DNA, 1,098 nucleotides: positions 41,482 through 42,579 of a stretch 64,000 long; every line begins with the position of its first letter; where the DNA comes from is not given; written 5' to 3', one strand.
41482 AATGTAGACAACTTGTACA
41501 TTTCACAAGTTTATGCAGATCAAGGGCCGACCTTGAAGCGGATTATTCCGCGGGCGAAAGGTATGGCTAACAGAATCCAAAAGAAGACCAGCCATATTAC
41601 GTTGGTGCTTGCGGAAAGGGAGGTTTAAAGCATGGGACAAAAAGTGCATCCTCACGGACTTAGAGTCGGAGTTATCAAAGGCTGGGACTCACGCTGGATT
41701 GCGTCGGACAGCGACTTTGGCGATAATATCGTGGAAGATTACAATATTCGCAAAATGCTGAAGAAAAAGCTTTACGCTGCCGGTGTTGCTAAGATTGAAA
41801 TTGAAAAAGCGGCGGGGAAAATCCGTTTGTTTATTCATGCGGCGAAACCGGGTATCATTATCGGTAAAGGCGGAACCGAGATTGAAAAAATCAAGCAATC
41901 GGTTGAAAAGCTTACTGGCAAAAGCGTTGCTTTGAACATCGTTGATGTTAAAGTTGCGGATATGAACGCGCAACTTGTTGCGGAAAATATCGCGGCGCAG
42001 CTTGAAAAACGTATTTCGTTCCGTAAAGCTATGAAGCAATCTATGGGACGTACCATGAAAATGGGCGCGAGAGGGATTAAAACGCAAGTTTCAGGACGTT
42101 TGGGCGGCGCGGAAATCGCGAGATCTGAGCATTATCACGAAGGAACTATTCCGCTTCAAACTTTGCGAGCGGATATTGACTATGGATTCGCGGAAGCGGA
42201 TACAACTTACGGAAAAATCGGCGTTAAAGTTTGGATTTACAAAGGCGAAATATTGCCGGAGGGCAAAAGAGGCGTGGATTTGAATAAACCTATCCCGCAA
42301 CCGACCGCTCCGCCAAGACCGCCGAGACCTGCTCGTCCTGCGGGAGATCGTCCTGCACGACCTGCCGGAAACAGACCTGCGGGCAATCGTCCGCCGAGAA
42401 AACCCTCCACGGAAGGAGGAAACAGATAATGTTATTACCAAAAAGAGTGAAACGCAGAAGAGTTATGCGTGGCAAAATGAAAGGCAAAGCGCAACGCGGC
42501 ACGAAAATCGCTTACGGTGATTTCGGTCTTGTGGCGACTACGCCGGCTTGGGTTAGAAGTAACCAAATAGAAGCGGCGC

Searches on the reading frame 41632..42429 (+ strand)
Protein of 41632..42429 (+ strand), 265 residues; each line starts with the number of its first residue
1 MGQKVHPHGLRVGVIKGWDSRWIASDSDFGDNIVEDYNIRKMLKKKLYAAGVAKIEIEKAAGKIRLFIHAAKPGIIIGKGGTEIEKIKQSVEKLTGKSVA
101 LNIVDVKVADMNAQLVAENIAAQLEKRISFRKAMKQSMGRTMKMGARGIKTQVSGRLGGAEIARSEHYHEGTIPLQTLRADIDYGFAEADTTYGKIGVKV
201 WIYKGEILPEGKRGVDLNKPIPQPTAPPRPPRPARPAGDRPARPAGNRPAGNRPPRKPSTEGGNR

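Call 8: find_encoding_contigs(protein=window:41632-42429:+, flank=3000, max_places=10)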
Protein window:41632-42429:+ (265 aa): 3 contigs read that carry it; 1 place shown.
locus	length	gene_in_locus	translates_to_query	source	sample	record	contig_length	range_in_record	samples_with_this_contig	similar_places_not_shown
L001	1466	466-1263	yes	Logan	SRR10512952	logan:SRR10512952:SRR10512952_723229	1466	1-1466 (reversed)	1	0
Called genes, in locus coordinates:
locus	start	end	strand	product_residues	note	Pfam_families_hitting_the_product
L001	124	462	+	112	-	PF00237:Ribosomal_L22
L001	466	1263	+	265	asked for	PF07650:KH_2, PF05316:VAR1 (faint), PF00189:Ribosomal_S3_C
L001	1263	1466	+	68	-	?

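Call 16: find_homologous_proteins(query=window:41632-42429:+, max_evalue=1e-30)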
Query window:41632-42429:+ (265 aa): 8000 proteins with E <= 1e-30 among 8000 candidates; the best 120 are listed.
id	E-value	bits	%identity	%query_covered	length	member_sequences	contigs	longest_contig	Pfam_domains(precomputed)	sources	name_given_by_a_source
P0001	7.7e-165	565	96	100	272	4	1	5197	PF07650.24,PF00189.26,PF05316.18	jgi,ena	-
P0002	4.8e-145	500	87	100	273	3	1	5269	PF07650.24,PF00189.26,PF05316.18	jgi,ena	-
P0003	1.5e-143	495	85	100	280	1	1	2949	PF07650.24,PF00189.26,PF05316.18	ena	-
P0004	4.0e-119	415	-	-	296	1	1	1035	PF07650.24,PF00189.26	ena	-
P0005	9.2e-118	411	-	-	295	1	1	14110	PF07650.24,PF00189.26,PF05316.18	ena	-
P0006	1.2e-113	397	73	96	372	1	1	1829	PF07650.24,PF00189.26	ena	-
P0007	3.4e-110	386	81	80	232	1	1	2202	PF07650.24,PF00189.26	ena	-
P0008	5.2e-110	385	76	88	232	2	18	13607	PF07650.24,PF00189.26,PF05316.18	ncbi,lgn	-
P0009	4.1e-109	383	67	100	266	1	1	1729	PF07650.24,PF00189.26,PF05316.18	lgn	-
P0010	4.5e-109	382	75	88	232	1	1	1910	PF07650.24,PF00189.26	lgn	-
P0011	4.7e-109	382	67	100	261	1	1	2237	PF07650.24,PF00189.26,PF05316.18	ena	-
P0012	9.8e-109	381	75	88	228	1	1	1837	PF07650.24,PF00189.26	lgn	-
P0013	3.1e-108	380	80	80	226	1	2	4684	PF07650.24,PF00189.26,PF05316.18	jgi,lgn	jgi:small subunit ribosomal protein S3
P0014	3.3e-108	380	80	80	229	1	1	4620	PF07650.24,PF00189.26,PF05316.18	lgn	-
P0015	4.0e-108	379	73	87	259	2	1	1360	PF07650.24,PF00189.26,PF05316.18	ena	-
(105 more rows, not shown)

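Call 17: find_encoding_contigs(protein=P0001, flank=6000, max_places=4)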
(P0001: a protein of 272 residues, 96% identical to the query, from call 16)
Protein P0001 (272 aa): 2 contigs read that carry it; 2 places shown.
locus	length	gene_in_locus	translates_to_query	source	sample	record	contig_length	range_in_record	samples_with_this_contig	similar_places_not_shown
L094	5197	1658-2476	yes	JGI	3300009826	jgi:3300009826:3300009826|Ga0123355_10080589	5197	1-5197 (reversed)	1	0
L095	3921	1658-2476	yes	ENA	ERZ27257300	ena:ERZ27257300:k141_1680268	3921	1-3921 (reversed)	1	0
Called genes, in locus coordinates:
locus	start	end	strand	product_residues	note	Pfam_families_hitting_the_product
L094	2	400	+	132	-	?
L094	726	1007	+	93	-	PF00203:Ribosomal_S19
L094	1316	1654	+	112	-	PF00237:Ribosomal_L22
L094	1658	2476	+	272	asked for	PF05316:VAR1 (faint), PF07650:KH_2, PF00189:Ribosomal_S3_C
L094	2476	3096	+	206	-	PF00252:Ribosomal_L16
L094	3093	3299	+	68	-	PF00831:Ribosomal_L29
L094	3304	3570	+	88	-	PF00366:Ribosomal_S17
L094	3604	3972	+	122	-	PF00238:Ribosomal_L14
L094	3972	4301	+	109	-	PF00467:KOW, PF17136:ribosomal_L24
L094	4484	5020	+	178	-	PF00281:Ribosomal_L5, PF00673:Ribosomal_L5_C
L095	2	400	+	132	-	?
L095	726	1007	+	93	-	PF00203:Ribosomal_S19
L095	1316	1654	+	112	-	PF00237:Ribosomal_L22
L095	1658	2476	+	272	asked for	PF05316:VAR1 (faint), PF07650:KH_2, PF00189:Ribosomal_S3_C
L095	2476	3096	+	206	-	PF00252:Ribosomal_L16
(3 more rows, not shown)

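Call 18: find_encoding_contigs(protein=P0002, flank=6000, max_places=4)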
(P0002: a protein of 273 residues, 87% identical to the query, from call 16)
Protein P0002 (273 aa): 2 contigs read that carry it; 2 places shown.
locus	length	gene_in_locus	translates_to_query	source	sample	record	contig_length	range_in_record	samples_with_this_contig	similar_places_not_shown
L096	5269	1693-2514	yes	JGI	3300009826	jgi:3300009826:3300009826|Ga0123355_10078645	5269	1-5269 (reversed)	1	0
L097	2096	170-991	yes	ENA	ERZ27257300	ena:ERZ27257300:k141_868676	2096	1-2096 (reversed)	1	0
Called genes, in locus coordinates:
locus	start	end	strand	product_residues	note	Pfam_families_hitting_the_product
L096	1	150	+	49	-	?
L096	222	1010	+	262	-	PF00181:Ribosomal_L2_N, PF03947:Ribosomal_L2_C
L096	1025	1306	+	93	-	PF00203:Ribosomal_S19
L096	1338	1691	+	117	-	PF00237:Ribosomal_L22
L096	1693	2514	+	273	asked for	PF07650:KH_2, PF05316:VAR1 (faint), PF00189:Ribosomal_S3_C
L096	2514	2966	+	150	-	PF00252:Ribosomal_L16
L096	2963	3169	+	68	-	PF00831:Ribosomal_L29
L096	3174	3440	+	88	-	PF00366:Ribosomal_S17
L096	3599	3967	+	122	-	PF00238:Ribosomal_L14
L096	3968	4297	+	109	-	PF00467:KOW, PF17136:ribosomal_L24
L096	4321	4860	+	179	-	PF00281:Ribosomal_L5, PF00673:Ribosomal_L5_C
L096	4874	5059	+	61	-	PF00253:Ribosomal_S14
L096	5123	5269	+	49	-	?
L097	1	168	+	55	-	?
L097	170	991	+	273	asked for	PF07650:KH_2, PF05316:VAR1 (faint), PF00189:Ribosomal_S3_C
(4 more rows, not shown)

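Call 19: find_encoding_contigs(protein=P0003, flank=6000, max_places=4)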
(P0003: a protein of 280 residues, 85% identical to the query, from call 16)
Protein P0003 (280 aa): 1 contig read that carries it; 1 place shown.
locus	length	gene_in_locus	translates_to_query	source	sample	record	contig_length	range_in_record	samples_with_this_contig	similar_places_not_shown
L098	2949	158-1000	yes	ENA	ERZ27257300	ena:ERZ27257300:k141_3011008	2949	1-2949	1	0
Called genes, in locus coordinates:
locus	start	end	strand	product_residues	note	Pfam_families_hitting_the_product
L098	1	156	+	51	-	?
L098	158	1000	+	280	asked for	PF07650:KH_2, PF05316:VAR1 (faint), PF00189:Ribosomal_S3_C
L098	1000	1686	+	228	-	PF00252:Ribosomal_L16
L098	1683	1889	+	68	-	PF00831:Ribosomal_L29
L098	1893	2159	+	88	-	PF00366:Ribosomal_S17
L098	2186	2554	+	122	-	PF00238:Ribosomal_L14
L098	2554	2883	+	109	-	PF00467:KOW, PF17136:ribosomal_L24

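Call 20: find_encoding_contigs(protein=P0005, flank=10000, max_places=4)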
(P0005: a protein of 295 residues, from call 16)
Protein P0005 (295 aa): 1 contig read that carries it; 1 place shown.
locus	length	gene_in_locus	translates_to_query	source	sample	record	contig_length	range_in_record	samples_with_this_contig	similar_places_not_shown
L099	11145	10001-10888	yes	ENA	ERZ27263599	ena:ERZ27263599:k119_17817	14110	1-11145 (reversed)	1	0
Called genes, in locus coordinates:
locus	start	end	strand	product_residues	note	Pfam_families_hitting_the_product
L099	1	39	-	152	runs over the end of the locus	PF03862:SpoVAC_SpoVAEB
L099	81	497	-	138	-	PF13782:SpoVAB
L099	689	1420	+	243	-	PF00899:ThiF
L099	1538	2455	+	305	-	PF01565:FAD_binding_4, PF02873:MurB_C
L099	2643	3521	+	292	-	PF03668:RapZ-like_N, PF22740:PapZ_C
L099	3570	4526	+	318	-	PF10298:WhiA_N, PF14528:LAGLIDADG_3 (faint), PF14527:LAGLIDADG_WhiA, PF02650:HTH_WhiA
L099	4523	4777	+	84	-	PF00381:PTS-HPr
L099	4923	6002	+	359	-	-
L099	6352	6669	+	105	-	PF00338:Ribosomal_S10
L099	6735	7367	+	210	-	PF00297:Ribosomal_L3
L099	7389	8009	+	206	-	PF00573:Ribosomal_L4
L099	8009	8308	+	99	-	PF00276:Ribosomal_L23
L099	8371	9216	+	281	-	PF00181:Ribosomal_L2_N, PF03947:Ribosomal_L2_C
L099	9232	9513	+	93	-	PF00203:Ribosomal_S19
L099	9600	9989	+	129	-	PF00237:Ribosomal_L22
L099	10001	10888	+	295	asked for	PF07650:KH_2, PF05316:VAR1 (faint), PF00189:Ribosomal_S3_C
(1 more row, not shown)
